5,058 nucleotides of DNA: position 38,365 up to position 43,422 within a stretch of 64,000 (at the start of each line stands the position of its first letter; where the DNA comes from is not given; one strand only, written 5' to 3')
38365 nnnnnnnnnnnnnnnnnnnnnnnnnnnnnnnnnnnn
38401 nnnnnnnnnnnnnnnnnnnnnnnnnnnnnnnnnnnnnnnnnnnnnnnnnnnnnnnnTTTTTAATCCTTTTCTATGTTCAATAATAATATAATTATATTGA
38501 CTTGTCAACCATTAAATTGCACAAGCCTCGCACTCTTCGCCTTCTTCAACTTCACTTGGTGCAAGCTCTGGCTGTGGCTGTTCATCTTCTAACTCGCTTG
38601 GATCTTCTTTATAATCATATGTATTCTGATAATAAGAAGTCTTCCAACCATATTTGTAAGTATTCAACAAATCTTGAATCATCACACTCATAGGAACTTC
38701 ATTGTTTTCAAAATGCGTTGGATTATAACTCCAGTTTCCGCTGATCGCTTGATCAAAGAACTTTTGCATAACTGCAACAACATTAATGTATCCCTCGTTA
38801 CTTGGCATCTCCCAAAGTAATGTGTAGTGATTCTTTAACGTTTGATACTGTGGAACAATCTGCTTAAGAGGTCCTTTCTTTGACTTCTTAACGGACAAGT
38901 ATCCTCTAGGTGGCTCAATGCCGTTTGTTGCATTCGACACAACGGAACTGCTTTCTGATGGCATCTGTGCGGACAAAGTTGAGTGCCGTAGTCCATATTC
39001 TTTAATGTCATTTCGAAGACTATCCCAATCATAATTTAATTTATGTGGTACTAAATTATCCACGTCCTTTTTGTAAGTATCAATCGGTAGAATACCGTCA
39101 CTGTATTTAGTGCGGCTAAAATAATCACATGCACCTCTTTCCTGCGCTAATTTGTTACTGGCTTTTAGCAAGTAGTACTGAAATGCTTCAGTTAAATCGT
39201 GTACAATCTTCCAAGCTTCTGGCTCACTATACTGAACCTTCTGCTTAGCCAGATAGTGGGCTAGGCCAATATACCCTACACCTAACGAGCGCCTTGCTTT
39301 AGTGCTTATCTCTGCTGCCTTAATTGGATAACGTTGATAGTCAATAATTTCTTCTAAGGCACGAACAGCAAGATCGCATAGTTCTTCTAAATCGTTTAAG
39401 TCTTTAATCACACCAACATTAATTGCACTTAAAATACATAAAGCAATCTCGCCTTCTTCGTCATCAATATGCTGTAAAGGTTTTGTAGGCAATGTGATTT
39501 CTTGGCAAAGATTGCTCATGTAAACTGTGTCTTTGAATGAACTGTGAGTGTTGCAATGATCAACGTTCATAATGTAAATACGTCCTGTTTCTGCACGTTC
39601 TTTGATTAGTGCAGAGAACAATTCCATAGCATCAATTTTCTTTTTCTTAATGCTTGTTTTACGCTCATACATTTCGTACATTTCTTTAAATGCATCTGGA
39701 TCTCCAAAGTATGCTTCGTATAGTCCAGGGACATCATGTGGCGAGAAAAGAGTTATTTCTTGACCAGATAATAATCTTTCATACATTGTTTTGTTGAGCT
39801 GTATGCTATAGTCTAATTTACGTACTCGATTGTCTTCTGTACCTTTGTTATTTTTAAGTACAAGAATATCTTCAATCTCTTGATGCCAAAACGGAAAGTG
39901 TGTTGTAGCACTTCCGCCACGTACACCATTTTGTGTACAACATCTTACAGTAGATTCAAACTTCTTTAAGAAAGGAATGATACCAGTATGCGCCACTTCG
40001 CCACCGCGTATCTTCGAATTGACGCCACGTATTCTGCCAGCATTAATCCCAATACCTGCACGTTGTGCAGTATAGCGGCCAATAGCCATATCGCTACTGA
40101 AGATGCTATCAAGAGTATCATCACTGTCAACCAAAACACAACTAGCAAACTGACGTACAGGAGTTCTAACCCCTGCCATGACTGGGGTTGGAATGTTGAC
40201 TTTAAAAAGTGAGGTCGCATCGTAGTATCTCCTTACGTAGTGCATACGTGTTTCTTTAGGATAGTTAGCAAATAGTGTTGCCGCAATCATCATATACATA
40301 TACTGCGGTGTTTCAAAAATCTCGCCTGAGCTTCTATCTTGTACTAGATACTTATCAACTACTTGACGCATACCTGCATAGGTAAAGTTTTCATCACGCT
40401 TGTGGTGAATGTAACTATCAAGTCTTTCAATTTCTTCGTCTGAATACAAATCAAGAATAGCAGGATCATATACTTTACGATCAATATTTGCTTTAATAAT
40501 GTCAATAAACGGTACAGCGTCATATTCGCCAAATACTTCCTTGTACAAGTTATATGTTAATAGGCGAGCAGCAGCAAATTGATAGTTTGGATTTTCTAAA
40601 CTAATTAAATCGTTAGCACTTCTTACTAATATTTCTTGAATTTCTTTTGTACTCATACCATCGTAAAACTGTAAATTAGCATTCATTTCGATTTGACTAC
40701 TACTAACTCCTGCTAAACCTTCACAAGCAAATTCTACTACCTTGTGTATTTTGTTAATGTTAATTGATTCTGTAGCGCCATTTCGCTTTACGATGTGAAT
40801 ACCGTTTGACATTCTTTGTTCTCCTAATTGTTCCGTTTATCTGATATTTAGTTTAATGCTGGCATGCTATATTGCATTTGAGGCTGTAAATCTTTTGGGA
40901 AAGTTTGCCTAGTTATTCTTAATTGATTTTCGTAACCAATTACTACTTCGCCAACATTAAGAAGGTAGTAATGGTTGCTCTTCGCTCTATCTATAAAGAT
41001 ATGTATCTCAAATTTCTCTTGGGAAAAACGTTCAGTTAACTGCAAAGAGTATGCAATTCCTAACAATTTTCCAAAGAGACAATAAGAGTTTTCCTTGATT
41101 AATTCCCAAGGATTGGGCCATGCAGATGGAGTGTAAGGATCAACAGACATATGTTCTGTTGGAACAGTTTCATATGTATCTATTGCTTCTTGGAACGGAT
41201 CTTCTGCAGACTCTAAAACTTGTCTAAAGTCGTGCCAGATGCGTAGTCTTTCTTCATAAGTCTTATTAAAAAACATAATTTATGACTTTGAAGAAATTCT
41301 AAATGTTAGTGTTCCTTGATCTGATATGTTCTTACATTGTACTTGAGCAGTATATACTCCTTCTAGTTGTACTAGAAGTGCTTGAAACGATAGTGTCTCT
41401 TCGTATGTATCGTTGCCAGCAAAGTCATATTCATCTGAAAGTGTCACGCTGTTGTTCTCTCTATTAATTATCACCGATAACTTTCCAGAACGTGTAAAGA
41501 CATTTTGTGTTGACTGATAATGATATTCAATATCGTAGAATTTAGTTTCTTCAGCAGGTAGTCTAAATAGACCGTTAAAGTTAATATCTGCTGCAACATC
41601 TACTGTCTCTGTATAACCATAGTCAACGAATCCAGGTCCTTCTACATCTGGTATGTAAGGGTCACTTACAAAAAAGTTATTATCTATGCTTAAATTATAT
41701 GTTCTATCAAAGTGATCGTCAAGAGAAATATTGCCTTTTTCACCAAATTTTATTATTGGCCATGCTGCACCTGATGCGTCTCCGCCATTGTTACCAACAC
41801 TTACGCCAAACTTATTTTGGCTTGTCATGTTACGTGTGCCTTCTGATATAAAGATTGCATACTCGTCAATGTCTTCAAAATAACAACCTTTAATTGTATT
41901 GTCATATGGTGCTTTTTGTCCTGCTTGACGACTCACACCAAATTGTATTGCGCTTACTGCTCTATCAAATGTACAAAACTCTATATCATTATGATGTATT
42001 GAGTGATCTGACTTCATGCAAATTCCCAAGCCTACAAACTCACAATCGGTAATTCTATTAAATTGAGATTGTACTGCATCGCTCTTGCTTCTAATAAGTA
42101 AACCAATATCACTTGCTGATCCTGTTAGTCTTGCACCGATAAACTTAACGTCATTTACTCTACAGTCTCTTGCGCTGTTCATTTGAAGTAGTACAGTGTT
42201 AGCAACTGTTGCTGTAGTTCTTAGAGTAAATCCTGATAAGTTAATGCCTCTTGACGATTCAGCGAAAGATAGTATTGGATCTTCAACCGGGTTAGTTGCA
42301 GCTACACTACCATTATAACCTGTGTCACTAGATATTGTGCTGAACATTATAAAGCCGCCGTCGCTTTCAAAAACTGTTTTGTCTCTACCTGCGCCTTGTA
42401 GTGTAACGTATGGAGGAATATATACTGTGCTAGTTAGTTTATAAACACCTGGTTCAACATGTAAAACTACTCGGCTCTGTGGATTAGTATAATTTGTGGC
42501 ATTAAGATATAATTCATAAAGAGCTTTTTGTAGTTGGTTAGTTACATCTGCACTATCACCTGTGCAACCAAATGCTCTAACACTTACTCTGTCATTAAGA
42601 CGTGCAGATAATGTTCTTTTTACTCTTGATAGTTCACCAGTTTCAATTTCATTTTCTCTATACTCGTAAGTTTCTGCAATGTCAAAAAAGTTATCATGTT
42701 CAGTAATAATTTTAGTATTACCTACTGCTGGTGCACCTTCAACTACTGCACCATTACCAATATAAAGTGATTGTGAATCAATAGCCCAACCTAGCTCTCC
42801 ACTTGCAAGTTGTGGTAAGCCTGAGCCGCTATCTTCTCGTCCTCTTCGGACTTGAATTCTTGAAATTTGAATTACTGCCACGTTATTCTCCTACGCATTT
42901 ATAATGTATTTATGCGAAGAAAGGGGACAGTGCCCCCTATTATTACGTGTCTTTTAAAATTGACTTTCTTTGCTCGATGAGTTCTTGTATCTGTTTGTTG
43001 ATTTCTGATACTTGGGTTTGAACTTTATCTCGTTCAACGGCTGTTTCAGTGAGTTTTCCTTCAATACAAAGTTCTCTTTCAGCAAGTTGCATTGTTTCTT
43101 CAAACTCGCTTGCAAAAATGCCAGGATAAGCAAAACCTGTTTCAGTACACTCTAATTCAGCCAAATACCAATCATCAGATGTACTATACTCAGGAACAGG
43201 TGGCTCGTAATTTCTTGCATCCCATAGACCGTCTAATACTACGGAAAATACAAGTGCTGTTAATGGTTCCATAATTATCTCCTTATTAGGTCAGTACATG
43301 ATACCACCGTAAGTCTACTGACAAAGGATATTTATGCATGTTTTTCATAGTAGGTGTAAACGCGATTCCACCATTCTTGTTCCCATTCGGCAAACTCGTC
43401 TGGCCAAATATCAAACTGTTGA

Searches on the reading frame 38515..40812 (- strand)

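Call 15: search_protein_families(library=phrogs, proteins=[window:38515-40812:-], max_evalue=0.00001)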
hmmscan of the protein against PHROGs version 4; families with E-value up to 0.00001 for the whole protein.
window:38515-40812:- (766 aa): 7 families
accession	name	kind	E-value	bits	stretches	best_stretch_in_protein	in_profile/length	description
phrog_84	-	DNA, RNA and nucleotide metabolism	0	1149.2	1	2-765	60-795/975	ribonucleoside-diphosphate reductase large subunit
phrog_3987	-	DNA, RNA and nucleotide metabolism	9.3e-183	609.1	1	4-470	3-462/467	ribonucleotide reductase large subunit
phrog_3844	-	moron, auxiliary metabolic gene and host takeover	1.2e-157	526.5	1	307-765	1-450/451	NrdA-like aerobic NDP reductase large subunit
phrog_36555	-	DNA, RNA and nucleotide metabolism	4.1e-79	265.3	1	595-765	2-171/172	ribonucleotide reductase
phrog_22953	-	DNA, RNA and nucleotide metabolism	7.5e-22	79.3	1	258-436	4-201/201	ribonucleotide reductase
phrog_6132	-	DNA, RNA and nucleotide metabolism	2.2e-17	64.4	1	110-297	107-290/530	ribonucleotide reductase large subunit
phrog_367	-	DNA, RNA and nucleotide metabolism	2.6e-06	26.9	1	291-550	275-495/701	ribonucleotide reductase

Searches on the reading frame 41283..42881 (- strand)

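Call 4: search_protein_families(library=pfam, proteins=[window:41283-42881:-], max_evalue=0.1)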
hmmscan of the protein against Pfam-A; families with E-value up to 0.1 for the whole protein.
window:41283-42881:- (533 aa): 4 families
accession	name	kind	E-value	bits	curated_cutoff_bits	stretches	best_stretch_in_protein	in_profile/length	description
PF12708.12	Pect-lyase_RHGA_epim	-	4e-11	43.5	27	1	99-317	2-199/213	Rhamnogalacturonase A/epimerase, pectate lyase-like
PF18454.7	Mtd_N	-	0.0003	21.1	26.3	1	9-45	1-36/37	Major tropism determinant N-terminal domain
PF13229.12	Beta_helix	-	0.00061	19.9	25.9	1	249-358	43-134/158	Right handed beta helix region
PF05048.19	NosD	-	0.011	15.6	23.6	1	262-362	86-176/212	Periplasmic copper-binding protein (NosD)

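Call 5: search_protein_families(library=phrogs, proteins=[window:41283-42881:-], max_evalue=0.01)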
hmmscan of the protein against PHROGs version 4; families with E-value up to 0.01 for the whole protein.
window:41283-42881:- (533 aa): 0 families

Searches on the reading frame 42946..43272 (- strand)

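Call 4: search_protein_families(library=pfam, proteins=[window:42946-43272:-], max_evalue=0.1)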
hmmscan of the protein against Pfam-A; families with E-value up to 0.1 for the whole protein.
window:42946-43272:- (109 aa): 3 families
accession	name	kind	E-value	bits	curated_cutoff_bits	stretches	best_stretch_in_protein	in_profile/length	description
PF18289.6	HU-CCDC81_euk_2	-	0.057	13.9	26.1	1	75-105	12-42/75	CCDC81 eukaryotic HU domain 2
PF06526.17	DUF1107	-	0.066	13.6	25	1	71-98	36-63/63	Protein of unknown function (DUF1107)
PF05266.19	DUF724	-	0.085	13.2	38.4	0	60-104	104-148/188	Protein of unknown function (DUF724)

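Call 5: search_protein_families(library=phrogs, proteins=[window:42946-43272:-], max_evalue=0.01)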
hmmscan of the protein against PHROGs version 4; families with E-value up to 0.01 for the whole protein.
window:42946-43272:- (109 aa): 1 family
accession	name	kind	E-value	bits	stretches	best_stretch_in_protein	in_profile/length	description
phrog_3146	-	unknown function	0.0078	17.4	0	70-104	19-53/73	-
